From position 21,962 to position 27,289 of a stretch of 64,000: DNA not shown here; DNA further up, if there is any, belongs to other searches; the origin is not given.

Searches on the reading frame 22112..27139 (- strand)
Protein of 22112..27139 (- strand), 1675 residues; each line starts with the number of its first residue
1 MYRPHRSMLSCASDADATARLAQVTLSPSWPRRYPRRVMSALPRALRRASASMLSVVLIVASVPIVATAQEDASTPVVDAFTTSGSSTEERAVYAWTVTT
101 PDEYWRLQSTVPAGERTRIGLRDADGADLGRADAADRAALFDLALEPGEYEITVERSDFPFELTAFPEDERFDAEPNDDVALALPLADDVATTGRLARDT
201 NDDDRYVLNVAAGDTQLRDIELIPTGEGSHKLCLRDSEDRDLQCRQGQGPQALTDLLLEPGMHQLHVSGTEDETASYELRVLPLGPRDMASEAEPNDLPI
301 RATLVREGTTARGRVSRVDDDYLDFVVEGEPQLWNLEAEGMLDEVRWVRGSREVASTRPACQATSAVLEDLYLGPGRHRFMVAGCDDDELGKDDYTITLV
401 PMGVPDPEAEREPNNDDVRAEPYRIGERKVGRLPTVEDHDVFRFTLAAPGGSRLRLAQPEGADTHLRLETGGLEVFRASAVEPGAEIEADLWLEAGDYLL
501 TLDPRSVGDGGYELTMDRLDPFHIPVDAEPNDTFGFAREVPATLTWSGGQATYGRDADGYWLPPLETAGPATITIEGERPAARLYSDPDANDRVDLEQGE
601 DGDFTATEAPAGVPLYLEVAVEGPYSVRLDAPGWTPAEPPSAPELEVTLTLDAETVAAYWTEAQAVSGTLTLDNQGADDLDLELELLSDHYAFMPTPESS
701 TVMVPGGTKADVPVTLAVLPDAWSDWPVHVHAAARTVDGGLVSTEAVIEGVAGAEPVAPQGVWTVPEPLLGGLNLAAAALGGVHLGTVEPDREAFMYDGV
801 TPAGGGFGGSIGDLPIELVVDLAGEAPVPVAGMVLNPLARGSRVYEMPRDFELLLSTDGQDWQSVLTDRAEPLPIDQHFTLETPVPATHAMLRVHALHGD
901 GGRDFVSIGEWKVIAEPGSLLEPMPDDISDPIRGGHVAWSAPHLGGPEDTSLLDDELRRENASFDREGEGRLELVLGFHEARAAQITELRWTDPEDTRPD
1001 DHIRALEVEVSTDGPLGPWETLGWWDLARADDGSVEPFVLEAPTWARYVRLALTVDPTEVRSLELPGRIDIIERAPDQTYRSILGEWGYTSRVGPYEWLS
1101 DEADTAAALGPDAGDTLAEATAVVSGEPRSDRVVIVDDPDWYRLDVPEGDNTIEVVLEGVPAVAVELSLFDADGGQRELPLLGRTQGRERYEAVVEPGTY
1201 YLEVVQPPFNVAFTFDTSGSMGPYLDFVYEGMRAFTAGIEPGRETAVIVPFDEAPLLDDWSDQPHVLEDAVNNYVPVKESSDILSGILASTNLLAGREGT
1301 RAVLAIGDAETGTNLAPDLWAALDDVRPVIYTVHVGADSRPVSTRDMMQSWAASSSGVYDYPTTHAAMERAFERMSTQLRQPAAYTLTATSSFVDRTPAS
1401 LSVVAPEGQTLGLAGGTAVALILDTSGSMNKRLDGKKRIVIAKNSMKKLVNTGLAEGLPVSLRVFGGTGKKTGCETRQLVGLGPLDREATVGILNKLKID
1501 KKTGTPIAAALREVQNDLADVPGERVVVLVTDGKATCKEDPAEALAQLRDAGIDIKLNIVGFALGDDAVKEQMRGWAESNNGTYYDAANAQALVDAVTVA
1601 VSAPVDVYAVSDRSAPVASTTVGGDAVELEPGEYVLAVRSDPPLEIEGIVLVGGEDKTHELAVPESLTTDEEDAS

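Call 63: search_protein_families(library=pfam, proteins=[window:22112-27139:-], max_evalue=0.001)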
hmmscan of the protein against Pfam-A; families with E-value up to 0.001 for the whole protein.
window:22112-27139:- (1675 aa): 5 families
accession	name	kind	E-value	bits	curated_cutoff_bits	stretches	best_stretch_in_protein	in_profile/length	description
PF13519.12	VWA_2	-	2.1e-13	51.3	27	1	1419-1534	1-107/107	von Willebrand factor type A domain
PF00092.34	VWA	-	2.1e-10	41.5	23.8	1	1419-1595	2-170/174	von Willebrand factor type A domain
PF00754.31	F5_F8_type_C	-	9e-07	29.5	28.2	0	817-910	36-126/127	F5/8 type C domain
PF04151.21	PPC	-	3e-06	28.4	25.9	0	1140-1204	3-68/70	Bacterial pre-peptidase C-terminal domain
PF13768.12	VWA_3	-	0.00085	19.8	27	0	1419-1585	3-154/155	von Willebrand factor type A domain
